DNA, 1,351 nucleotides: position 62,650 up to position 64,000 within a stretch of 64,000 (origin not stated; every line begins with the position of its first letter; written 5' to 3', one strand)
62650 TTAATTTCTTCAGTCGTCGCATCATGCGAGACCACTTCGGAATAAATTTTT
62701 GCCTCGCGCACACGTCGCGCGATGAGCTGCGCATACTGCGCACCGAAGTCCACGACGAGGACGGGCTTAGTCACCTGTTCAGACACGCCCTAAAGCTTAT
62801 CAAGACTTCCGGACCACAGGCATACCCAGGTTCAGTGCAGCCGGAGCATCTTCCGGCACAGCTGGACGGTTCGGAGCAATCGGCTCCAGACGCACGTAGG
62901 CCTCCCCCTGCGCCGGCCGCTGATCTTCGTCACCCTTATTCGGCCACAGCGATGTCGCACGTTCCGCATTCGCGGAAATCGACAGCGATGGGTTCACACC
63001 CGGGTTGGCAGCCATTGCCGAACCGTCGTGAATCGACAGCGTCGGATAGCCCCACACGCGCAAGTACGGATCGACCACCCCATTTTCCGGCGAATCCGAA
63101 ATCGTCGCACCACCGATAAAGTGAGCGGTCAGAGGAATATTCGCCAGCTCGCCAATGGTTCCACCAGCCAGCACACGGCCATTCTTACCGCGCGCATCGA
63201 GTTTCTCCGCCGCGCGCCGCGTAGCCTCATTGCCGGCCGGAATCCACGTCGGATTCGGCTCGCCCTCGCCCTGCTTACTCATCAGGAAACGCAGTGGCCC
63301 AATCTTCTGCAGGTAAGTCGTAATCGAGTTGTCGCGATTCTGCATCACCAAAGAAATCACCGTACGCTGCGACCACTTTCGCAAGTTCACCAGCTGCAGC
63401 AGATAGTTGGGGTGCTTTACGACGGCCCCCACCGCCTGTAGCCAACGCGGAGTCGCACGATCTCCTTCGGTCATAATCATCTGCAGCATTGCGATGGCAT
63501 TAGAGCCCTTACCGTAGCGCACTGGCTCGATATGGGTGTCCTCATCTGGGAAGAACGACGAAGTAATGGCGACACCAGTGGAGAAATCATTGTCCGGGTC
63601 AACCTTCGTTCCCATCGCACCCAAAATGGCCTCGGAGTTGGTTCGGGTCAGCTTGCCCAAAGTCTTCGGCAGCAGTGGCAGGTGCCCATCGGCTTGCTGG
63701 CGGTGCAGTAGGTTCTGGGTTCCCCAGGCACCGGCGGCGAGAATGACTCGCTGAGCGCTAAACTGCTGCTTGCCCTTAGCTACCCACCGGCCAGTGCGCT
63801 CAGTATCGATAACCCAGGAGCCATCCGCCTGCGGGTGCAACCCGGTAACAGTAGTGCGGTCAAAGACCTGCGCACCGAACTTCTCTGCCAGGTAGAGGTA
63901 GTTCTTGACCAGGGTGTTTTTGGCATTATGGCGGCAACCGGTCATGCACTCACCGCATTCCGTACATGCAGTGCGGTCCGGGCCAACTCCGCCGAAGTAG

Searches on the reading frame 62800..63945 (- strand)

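Call 58: search_protein_families(library=pfam, proteins=[window:62800-63945:-], max_evalue=0.00001)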
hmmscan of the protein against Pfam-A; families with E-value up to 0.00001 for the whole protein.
window:62800-63945:- (381 aa): 2 families
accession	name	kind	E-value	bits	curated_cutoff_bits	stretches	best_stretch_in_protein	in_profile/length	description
PF05199.19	GMC_oxred_C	-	7.5e-12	46.4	24.6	1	273-327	85-139/139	GMC oxidoreductase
PF01266.30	DAO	-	1.3e-07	32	27.9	1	12-93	151-223/353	FAD dependent oxidoreductase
